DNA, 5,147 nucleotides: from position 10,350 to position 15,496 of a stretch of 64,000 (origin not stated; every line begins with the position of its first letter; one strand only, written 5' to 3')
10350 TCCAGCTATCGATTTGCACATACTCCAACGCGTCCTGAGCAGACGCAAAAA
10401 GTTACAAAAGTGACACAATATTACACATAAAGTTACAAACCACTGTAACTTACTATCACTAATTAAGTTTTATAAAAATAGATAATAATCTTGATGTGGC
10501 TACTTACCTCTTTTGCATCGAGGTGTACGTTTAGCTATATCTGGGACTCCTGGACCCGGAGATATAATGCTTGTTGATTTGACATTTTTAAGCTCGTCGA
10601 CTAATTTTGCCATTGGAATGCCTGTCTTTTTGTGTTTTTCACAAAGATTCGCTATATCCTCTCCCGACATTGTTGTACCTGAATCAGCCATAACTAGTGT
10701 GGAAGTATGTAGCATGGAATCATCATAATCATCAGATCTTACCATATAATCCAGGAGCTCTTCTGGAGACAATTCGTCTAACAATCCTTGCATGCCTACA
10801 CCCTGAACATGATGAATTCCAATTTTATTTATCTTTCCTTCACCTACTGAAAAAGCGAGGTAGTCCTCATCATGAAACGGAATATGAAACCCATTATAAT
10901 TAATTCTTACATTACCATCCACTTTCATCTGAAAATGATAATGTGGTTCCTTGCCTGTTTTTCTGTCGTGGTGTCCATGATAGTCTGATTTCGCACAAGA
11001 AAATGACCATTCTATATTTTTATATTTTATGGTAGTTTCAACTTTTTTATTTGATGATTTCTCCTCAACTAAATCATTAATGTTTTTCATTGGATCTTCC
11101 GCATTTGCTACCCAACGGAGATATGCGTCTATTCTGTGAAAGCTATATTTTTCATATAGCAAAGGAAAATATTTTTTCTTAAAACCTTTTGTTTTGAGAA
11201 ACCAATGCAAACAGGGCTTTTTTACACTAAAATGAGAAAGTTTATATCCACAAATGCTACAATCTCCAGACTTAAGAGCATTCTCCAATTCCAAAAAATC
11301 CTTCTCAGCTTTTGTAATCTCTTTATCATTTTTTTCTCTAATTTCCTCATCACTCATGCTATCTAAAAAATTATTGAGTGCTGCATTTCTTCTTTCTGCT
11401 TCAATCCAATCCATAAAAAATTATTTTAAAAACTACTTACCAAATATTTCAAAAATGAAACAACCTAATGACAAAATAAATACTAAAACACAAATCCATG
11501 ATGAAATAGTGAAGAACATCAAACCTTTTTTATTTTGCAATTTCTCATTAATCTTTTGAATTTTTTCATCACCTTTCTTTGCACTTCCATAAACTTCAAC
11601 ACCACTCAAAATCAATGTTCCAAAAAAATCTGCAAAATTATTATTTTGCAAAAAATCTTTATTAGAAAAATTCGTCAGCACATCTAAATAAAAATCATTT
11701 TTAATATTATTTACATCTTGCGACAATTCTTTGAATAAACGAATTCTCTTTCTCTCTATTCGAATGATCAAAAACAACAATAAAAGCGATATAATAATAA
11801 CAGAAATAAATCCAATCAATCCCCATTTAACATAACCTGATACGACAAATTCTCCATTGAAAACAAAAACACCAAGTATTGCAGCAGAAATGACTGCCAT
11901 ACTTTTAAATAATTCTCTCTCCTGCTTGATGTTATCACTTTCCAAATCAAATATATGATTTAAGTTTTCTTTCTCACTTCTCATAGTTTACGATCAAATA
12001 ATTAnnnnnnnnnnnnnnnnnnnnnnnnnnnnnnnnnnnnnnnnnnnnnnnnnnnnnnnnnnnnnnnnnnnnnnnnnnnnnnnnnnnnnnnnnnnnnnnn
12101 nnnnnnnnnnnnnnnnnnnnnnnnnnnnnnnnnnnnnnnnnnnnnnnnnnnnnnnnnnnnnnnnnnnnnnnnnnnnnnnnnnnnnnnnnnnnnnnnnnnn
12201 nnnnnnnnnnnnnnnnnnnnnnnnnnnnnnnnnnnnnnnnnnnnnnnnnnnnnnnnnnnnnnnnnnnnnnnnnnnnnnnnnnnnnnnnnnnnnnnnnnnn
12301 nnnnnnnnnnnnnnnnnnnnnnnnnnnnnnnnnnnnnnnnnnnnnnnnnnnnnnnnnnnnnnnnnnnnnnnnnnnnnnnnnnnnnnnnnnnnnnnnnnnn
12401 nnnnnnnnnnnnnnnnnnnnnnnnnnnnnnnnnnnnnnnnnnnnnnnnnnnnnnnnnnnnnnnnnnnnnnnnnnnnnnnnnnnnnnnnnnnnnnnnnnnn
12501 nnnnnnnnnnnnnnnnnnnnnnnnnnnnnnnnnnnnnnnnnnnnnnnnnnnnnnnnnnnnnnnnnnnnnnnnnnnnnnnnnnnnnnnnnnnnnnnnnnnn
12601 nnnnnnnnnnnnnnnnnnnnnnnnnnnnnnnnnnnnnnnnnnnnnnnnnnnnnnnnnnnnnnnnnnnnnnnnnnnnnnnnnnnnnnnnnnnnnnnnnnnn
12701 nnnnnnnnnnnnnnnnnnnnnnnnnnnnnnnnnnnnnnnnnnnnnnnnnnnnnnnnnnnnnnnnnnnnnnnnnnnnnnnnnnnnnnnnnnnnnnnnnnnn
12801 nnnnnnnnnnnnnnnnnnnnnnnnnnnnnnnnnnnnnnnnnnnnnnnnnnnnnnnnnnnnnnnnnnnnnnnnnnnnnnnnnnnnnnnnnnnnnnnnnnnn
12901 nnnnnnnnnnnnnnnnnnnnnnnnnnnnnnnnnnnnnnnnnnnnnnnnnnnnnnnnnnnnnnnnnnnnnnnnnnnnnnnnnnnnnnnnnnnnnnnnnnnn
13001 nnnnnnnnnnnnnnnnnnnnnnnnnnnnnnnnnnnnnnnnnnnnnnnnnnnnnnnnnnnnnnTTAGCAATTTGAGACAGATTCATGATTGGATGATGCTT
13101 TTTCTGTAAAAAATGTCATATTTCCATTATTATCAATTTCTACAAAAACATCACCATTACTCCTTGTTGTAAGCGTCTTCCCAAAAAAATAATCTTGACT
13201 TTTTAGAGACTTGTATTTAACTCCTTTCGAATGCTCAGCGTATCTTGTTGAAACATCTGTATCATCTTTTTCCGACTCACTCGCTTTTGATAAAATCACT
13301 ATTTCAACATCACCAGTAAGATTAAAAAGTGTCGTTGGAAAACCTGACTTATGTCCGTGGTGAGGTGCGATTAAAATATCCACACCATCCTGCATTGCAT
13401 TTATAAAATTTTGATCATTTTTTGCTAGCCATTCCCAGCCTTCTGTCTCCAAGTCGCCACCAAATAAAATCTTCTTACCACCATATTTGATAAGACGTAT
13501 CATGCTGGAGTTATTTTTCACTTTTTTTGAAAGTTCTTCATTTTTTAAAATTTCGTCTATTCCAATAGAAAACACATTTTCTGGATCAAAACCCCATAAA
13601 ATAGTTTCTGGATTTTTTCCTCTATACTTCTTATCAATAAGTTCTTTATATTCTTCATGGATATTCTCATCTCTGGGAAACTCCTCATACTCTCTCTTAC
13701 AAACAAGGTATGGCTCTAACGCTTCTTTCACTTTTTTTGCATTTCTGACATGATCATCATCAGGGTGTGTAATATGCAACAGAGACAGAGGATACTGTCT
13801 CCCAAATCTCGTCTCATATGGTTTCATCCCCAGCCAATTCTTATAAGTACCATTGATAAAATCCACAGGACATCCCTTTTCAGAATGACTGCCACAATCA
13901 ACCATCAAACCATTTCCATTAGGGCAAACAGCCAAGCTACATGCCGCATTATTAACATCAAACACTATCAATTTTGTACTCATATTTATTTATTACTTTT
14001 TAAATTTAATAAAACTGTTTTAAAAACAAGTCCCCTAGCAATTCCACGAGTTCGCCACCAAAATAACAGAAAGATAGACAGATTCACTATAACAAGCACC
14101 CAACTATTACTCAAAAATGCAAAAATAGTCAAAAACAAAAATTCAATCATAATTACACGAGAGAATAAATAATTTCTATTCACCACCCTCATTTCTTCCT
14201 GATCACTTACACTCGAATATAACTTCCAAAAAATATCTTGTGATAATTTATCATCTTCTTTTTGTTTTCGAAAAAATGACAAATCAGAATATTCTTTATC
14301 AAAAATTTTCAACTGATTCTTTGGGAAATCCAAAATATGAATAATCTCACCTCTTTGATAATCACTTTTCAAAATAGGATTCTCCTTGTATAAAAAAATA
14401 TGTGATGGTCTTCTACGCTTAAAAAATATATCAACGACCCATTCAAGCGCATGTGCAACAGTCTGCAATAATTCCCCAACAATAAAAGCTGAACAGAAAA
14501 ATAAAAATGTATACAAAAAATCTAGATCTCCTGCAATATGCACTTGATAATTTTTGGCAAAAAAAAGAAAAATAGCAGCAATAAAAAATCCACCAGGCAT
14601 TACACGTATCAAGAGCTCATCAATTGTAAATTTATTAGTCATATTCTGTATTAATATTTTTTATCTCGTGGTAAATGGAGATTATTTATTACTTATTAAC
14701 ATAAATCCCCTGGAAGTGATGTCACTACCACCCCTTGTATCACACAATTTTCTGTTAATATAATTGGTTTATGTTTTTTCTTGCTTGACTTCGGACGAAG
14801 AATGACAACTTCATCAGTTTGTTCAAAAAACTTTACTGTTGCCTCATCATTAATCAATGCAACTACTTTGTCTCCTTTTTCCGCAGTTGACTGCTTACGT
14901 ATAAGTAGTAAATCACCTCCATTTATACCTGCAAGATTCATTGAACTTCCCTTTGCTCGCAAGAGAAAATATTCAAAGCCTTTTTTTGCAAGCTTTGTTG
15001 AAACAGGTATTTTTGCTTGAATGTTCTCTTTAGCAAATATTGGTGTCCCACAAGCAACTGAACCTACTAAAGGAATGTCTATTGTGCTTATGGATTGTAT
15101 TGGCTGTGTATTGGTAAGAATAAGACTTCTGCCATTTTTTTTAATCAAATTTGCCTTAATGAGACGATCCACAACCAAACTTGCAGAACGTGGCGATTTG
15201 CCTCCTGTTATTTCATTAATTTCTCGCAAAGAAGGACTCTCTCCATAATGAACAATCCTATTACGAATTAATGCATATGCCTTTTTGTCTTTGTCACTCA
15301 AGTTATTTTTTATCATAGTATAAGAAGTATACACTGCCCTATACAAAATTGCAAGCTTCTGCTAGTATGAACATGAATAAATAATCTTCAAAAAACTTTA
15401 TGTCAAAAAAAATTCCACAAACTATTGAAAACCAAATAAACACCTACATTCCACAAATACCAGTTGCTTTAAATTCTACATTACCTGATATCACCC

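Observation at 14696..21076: Degraded prophage or phage-satellite-like module: CI/LexA-type repressor, ParB-MTase, TerS, TerL and a large serine integrase, with no portal, capsid, tail or lysis genes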

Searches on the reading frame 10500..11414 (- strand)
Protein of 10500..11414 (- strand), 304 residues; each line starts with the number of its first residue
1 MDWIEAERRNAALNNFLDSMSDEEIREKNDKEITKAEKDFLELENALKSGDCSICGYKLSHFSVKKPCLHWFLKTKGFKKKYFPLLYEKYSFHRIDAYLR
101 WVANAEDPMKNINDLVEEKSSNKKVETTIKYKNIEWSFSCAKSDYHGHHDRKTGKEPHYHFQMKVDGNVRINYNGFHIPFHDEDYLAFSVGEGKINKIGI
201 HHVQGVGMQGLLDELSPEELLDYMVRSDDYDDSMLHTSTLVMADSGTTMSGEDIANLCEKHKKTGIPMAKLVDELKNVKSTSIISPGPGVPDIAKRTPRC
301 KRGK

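Call 7: search_protein_families(library=phrogs, proteins=[window:10500-11414:-], max_evalue=0.001)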
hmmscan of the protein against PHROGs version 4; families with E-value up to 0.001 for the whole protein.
window:10500-11414:- (304 aa): 0 families

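Call 8: search_protein_families(library=pfam, proteins=[window:10500-11414:-], max_evalue=0.01)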
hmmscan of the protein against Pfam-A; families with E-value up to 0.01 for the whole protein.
window:10500-11414:- (304 aa): 0 families

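Call 71: search_protein_families(library=padloc, proteins=[window:10500-11414:-], max_evalue=0.001)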
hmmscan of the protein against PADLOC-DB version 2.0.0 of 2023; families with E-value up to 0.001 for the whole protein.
window:10500-11414:- (304 aa): 0 families

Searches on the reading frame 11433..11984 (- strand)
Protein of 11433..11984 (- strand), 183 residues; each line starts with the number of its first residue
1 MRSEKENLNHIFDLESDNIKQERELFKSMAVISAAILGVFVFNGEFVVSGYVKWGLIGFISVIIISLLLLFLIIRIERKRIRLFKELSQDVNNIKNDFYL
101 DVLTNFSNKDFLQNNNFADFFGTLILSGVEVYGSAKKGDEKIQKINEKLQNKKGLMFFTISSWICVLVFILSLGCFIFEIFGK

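Call 7: search_protein_families(library=phrogs, proteins=[window:11433-11984:-], max_evalue=0.001)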
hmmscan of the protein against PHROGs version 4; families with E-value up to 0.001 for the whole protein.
window:11433-11984:- (183 aa): 0 families

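Call 8: search_protein_families(library=pfam, proteins=[window:11433-11984:-], max_evalue=0.01)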
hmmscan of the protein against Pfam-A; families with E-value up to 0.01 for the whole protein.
window:11433-11984:- (183 aa): 0 families

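Call 71: search_protein_families(library=padloc, proteins=[window:11433-11984:-], max_evalue=0.001)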
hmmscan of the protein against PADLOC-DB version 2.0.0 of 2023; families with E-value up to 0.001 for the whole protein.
window:11433-11984:- (183 aa): 0 families

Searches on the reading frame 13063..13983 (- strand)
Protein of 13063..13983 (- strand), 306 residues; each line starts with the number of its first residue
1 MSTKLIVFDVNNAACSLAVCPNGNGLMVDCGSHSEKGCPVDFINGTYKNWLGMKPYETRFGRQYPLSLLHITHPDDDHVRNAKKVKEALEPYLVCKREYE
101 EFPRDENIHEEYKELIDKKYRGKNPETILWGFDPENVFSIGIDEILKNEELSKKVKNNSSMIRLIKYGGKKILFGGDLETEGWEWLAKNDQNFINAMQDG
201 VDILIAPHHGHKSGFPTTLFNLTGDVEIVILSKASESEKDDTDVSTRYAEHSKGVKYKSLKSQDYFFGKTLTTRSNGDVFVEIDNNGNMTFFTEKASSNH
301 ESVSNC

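Call 5: search_protein_families(library=pfam, proteins=[window:13063-13983:-], max_evalue=0.01)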
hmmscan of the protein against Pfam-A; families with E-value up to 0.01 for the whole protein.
window:13063-13983:- (306 aa): 1 family
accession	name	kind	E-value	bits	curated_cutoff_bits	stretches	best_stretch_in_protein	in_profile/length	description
PF00753.33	Lactamase_B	-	1.1e-06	29.2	22.7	1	17-180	10-152/196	Metallo-beta-lactamase superfamily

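Call 6: search_protein_families(library=phrogs, proteins=[window:13063-13983:-], max_evalue=0.001)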
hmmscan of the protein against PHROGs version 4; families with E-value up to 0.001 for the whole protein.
window:13063-13983:- (306 aa): 1 family
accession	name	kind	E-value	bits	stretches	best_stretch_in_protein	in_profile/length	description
phrog_7043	-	tail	1.1e-05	25.3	1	149-221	762-828/1077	tail protein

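Call 71: search_protein_families(library=padloc, proteins=[window:13063-13983:-], max_evalue=0.001)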
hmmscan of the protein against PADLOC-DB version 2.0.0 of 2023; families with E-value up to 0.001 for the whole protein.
window:13063-13983:- (306 aa): 6 families
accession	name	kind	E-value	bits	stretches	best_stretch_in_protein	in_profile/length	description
PDLC04675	PDC-M48B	-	7.3e-23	79.2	1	4-286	6-279/291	-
PDLC04674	PDC-M48B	-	4.4e-14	50.4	1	154-281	139-257/270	-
PDLC03854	LmuA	-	8.1e-09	33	1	134-223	188-278/345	-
PDLC04673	PDC-M48B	-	6.6e-08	30.3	1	122-237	128-233/296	-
PDLC03805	RTasMBL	-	3e-06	24.6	0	144-214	170-240/322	DRT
PDLC04676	PDC-M48B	-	6.1e-06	23.3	1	143-221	203-278/357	-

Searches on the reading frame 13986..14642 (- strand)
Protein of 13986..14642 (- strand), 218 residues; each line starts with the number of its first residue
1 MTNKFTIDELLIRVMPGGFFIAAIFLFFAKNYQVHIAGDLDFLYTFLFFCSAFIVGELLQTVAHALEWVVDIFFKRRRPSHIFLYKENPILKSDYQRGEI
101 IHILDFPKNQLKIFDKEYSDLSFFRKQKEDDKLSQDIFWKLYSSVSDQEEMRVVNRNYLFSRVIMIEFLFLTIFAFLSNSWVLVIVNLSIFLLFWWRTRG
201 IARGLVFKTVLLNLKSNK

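Call 5: search_protein_families(library=pfam, proteins=[window:13986-14642:-], max_evalue=0.01)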
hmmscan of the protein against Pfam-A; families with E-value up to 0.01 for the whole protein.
window:13986-14642:- (218 aa): 0 families

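Call 6: search_protein_families(library=phrogs, proteins=[window:13986-14642:-], max_evalue=0.001)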
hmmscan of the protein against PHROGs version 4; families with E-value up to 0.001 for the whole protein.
window:13986-14642:- (218 aa): 0 families

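Call 71: search_protein_families(library=padloc, proteins=[window:13986-14642:-], max_evalue=0.001)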
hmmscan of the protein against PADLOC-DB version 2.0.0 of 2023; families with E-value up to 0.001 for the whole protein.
window:13986-14642:- (218 aa): 0 families

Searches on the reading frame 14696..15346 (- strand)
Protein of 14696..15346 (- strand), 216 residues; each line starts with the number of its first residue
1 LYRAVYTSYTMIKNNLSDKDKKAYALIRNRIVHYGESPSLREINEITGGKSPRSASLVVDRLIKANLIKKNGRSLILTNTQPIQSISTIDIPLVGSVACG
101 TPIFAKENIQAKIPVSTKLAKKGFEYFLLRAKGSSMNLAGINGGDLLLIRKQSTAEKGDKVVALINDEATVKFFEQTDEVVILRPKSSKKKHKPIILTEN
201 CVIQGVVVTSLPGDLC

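Call 5: search_protein_families(library=pfam, proteins=[window:14696-15346:-], max_evalue=0.01)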
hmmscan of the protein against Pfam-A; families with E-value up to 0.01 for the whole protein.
window:14696-15346:- (216 aa): 2 families
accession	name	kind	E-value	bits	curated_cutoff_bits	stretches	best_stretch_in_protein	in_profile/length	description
PF00717.28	Peptidase_S24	-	5.4e-25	87.8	23.3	1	92-208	1-116/116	Peptidase S24-like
PF01726.22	LexA_DNA_bind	-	0.0018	18.4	23.7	1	15-64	3-52/65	LexA DNA binding domain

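Call 6: search_protein_families(library=phrogs, proteins=[window:14696-15346:-], max_evalue=0.001)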
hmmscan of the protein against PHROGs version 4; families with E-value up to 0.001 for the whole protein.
window:14696-15346:- (216 aa): 7 families
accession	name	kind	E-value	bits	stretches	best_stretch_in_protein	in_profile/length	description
phrog_811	-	DNA, RNA and nucleotide metabolism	1.2e-19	71.2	1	84-210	5-131/140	UmuD-like protein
phrog_4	-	transcription regulation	1.2e-17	64.9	1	59-210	204-335/400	transcriptional repressor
phrog_3502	-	unknown function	5.2e-07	30.8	1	11-74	44-110/131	-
phrog_10470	-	DNA, RNA and nucleotide metabolism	4.9e-05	24.1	1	139-194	4-58/79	UmuD-like protein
phrog_8558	-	unknown function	9.5e-05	23.6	1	126-209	20-106/114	-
phrog_24920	-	unknown function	0.00057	20.9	1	15-69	3-57/125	-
phrog_6201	-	transcription regulation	0.00079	20.3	0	124-211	26-115/121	CI-like repressor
